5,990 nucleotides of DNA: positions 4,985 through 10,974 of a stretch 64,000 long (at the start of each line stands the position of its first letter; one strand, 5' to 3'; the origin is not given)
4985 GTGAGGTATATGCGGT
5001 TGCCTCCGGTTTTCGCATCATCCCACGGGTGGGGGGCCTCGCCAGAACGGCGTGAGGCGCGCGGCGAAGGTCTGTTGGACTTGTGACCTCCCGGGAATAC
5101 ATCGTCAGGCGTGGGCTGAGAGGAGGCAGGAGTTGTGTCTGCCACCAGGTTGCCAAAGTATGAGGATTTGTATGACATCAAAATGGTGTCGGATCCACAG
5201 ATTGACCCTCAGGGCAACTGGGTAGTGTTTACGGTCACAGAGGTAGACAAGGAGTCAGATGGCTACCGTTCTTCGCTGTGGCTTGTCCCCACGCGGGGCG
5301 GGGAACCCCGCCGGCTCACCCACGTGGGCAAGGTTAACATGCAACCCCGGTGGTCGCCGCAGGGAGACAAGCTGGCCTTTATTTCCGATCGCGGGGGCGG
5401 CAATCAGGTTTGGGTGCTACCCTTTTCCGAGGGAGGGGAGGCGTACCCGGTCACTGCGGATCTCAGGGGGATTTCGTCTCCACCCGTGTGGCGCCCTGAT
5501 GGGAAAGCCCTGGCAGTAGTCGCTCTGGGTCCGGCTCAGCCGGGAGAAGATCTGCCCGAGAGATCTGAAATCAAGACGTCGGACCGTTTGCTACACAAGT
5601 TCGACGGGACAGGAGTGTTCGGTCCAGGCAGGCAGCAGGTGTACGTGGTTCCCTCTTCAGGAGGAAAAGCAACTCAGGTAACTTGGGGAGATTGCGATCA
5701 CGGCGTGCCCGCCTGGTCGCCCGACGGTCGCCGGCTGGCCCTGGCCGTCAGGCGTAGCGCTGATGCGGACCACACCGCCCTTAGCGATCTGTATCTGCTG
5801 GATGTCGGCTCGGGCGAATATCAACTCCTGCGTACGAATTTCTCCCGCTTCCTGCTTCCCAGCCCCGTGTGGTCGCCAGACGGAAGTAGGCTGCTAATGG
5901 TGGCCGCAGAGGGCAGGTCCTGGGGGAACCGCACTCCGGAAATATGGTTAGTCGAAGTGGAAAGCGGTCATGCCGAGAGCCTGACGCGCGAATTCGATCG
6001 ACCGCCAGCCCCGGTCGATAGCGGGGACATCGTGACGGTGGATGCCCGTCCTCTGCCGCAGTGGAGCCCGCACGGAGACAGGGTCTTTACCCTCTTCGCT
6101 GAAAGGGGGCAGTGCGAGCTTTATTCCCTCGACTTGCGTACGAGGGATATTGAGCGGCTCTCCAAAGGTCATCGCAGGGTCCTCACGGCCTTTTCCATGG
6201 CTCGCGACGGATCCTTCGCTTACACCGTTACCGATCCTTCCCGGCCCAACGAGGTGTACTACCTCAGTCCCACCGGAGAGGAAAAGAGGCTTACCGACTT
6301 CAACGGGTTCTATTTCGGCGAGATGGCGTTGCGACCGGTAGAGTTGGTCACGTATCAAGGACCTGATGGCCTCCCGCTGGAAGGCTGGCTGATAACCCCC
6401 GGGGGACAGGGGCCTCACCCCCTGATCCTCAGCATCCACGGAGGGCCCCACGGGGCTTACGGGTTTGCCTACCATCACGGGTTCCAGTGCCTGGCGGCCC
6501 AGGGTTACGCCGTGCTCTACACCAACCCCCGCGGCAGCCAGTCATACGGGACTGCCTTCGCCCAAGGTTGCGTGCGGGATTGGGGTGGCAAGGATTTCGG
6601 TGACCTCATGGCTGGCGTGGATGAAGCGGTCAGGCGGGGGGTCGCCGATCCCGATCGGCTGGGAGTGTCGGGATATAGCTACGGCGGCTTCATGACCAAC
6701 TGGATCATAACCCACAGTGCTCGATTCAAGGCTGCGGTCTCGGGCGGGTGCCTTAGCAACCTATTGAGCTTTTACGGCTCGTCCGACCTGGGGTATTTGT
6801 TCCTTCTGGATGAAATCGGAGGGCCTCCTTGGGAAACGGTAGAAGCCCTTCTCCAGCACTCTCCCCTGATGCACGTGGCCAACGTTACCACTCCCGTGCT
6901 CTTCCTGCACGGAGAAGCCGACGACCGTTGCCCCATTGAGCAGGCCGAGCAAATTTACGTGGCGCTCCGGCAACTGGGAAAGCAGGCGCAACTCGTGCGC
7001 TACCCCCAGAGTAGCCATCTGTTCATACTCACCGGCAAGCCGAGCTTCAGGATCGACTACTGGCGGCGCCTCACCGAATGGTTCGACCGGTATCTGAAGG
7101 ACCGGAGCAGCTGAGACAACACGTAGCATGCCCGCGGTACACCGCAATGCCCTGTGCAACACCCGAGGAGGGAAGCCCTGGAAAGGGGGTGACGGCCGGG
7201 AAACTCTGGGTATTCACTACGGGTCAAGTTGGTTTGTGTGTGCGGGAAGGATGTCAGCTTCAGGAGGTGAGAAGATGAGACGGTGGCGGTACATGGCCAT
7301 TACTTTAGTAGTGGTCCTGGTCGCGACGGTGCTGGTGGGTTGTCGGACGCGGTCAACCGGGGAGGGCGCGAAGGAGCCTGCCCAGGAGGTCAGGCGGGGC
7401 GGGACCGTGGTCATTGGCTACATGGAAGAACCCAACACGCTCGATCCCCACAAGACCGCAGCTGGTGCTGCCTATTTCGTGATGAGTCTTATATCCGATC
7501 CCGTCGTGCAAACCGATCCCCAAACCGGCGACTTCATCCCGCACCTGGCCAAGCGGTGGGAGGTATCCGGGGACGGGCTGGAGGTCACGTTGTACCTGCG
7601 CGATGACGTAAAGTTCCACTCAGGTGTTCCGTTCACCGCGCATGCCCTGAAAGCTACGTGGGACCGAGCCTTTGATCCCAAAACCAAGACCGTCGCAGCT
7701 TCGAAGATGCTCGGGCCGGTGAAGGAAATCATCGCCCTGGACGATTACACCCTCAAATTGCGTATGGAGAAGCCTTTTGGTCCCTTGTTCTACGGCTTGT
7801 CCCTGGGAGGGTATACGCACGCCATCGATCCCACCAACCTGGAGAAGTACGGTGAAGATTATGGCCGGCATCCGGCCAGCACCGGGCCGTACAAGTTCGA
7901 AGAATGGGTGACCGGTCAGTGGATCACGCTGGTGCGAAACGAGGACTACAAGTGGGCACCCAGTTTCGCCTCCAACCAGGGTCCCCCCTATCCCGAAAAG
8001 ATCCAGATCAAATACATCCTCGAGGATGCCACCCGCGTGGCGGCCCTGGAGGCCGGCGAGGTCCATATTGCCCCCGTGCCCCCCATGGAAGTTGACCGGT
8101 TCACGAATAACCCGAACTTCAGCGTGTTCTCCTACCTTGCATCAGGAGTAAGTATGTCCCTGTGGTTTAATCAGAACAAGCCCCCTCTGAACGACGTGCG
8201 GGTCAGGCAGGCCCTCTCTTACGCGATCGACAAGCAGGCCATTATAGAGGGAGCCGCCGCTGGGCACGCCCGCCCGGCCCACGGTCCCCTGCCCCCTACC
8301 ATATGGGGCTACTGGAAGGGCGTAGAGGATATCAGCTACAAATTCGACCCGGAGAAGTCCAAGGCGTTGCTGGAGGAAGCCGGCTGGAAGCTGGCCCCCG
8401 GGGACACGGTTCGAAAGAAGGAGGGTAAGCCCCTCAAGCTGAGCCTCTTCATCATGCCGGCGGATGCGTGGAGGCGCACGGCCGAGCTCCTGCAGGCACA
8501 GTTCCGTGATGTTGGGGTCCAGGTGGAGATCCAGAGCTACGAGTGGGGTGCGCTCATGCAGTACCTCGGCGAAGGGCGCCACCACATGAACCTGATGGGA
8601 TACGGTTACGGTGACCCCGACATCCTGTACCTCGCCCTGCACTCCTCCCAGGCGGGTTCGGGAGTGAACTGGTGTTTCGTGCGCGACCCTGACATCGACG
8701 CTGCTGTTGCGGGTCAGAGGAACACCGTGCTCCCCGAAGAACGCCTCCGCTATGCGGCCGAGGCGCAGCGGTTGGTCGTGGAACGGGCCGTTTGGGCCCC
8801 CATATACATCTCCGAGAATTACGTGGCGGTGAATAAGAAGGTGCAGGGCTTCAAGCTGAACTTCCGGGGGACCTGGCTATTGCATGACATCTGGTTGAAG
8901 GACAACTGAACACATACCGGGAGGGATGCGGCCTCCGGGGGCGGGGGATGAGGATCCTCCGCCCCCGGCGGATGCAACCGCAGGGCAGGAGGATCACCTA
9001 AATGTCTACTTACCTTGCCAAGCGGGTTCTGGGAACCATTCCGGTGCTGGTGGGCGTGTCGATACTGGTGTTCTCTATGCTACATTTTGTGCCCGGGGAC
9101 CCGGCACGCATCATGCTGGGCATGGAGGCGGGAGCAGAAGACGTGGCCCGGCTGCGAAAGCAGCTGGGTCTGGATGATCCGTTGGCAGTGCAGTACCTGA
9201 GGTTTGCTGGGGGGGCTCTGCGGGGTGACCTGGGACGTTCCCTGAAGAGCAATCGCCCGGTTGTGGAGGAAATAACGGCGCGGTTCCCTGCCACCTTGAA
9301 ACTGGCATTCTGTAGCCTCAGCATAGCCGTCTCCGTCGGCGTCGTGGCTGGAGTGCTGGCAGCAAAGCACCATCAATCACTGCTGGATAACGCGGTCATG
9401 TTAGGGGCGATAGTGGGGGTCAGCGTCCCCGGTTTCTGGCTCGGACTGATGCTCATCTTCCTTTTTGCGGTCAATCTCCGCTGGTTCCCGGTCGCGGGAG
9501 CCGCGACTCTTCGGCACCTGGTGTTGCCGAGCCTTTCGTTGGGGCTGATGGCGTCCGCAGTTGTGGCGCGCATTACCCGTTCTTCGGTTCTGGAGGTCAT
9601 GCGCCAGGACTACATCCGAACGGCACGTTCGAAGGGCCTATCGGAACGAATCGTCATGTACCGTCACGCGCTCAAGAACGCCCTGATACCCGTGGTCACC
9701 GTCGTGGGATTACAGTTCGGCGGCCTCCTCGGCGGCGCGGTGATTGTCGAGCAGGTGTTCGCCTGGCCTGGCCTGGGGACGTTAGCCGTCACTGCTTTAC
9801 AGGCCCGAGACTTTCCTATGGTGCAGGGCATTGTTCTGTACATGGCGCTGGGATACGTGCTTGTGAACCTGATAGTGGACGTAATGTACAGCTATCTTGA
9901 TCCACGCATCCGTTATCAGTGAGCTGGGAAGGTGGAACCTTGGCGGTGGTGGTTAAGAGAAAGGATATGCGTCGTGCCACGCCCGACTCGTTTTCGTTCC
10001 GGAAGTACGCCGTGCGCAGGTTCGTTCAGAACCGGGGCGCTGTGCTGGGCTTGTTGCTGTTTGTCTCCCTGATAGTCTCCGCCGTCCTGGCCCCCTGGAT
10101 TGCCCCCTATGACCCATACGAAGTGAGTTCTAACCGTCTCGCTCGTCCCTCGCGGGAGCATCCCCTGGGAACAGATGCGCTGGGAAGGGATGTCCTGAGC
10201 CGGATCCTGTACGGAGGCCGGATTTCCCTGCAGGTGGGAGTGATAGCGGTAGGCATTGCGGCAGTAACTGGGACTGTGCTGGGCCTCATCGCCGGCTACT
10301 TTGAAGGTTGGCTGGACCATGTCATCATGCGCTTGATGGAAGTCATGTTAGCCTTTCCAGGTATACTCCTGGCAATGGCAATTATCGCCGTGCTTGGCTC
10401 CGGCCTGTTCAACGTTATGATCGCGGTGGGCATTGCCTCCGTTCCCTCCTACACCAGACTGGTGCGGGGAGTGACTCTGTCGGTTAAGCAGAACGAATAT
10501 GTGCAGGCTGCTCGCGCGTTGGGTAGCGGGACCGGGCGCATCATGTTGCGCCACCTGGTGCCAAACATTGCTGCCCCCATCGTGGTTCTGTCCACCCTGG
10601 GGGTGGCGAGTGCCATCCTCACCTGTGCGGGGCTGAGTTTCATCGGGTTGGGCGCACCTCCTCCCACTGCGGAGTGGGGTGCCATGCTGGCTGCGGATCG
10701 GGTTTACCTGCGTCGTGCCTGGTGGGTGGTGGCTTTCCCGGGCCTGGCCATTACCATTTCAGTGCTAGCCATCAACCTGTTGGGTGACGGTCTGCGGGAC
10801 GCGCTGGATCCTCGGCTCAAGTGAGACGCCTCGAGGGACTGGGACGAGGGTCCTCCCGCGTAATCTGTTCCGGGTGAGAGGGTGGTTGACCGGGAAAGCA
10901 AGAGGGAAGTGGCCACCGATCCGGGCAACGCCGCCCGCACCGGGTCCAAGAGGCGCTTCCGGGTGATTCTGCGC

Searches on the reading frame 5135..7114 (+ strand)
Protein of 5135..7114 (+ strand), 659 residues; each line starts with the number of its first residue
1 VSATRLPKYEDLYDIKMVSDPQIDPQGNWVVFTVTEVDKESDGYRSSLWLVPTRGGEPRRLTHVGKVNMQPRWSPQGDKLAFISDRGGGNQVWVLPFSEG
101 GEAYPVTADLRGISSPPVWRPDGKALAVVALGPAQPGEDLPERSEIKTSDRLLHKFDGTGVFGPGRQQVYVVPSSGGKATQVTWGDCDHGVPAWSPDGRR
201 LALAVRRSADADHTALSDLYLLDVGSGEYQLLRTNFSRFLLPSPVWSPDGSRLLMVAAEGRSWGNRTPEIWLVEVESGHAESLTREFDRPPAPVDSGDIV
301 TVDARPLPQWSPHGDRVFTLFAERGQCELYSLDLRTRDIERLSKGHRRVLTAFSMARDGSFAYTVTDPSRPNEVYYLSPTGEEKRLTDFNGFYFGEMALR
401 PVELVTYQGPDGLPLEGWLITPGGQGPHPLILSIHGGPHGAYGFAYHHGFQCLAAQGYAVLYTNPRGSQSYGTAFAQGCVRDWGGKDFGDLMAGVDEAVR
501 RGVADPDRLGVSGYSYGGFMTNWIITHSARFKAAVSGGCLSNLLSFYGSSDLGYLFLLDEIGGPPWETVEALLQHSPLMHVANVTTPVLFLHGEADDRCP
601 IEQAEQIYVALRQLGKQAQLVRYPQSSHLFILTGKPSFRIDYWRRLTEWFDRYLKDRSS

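Call 7: search_protein_families(library=pfam, proteins=[window:5135-7114:+], max_evalue=0.00001)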
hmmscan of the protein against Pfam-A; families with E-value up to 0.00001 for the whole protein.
window:5135-7114:+ (659 aa): 7 families
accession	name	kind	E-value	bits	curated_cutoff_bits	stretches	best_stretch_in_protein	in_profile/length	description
PF00326.27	Peptidase_S9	-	4e-49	167.4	22.6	1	447-656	4-212/213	Prolyl oligopeptidase family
PF07676.18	PD40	-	9.1e-17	61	20.9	1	68-94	11-38/38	WD40-like Beta Propeller Repeat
PF01738.24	DLH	-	3.1e-12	47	21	1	452-653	36-216/217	Dienelactone hydrolase family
PF02129.25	Peptidase_S15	-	8.1e-09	36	23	0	411-536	1-125/262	X-Pro dipeptidyl-peptidase (S15 family)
PF20434.5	BD-FAE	-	1.7e-06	28.1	26.8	0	424-610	9-214/215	BD-FAE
PF00930.27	DPPIV_N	-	2.5e-06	26.9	22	0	31-107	8-79/354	Dipeptidyl peptidase IV (DPP IV) N-terminal region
PF12146.15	Hydrolase_4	-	5.1e-06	26.4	27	0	579-629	185-233/239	Serine aminopeptidase, S33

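Call 44: search_protein_families(library=ncbifam, proteins=[window:5135-7114:+], max_evalue=0.00001)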
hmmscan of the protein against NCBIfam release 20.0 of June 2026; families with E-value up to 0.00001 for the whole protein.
window:5135-7114:+ (659 aa): 6 families
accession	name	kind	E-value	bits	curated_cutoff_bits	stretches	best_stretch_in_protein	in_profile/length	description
NF053518.1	DipepPtdsDpp5Prph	equivalog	9.8e-68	229.2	900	2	193-655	201-655/655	dipeptidyl-peptidase Dpp5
NF033523.0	lasso_peptidase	equivalog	3.2e-45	155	400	2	309-655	283-638/638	Atxe2 family lasso peptide isopeptidase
TIGR02800.1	propeller_TolB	equivalog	1.5e-31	109.8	343.15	2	17-129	236-340/418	Tol-Pal system beta propeller repeat protein TolB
NF002183.0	PRK01029.1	equivalog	2.1e-13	50.1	405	1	56-128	270-343/429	Tol-Pal system protein TolB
NF050058.1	e_dPHAscl_type1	hypoth_equivalog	1.8e-11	44.1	150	1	423-615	16-208/276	extracellular catalytic domain type 1 short-chain-length polyhydroxyalkanoate depolymerase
NF050057.1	e_dPHAmcl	equivalog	6.4e-06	25.6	270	0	586-634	192-240/252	extracellular medium-chain-length polyhydroxyalkanoate depolymerase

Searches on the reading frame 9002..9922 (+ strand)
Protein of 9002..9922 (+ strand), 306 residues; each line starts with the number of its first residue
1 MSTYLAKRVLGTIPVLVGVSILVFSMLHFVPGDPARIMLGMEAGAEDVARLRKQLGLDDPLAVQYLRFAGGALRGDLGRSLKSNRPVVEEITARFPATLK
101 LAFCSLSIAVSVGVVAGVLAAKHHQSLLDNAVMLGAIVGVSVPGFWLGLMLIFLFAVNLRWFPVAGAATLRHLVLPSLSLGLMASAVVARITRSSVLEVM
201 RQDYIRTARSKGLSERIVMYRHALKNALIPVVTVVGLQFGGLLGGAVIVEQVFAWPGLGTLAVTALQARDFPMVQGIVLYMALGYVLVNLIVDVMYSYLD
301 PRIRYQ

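Call 7: search_protein_families(library=pfam, proteins=[window:9002-9922:+], max_evalue=0.00001)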
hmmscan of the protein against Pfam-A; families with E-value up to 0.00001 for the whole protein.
window:9002-9922:+ (306 aa): 2 families
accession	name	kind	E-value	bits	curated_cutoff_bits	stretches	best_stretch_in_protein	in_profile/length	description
PF00528.27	BPD_transp_1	-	8.4e-44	149.9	26.4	1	113-304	1-183/184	Binding-protein-dependent transport system inner membrane component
PF19300.4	BPD_transp_1_N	-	3.7e-17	63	23.8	1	1-102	1-114/114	Binding-prot-dependent transport system membrane comp, N-term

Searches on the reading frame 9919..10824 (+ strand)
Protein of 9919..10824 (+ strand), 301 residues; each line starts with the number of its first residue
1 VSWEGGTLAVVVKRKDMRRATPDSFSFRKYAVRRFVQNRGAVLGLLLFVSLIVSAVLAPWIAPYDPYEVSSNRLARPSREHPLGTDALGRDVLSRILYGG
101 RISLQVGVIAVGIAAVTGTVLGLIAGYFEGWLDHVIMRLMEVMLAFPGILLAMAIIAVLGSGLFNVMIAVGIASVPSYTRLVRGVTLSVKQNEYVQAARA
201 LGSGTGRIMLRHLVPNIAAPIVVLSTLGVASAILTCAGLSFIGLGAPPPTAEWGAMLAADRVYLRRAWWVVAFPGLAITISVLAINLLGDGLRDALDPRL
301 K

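Call 7: search_protein_families(library=pfam, proteins=[window:9919-10824:+], max_evalue=0.00001)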
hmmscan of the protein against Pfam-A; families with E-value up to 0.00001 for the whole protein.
window:9919-10824:+ (301 aa): 2 families
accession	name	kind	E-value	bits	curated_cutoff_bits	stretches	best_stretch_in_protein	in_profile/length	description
PF00528.27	BPD_transp_1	-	5.6e-33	114.7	26.4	1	118-301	1-183/184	Binding-protein-dependent transport system inner membrane component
PF12911.12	OppC_N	-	8.3e-14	51.7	23.9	1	26-72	1-47/53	N-terminal TM domain of oligopeptide transport permease C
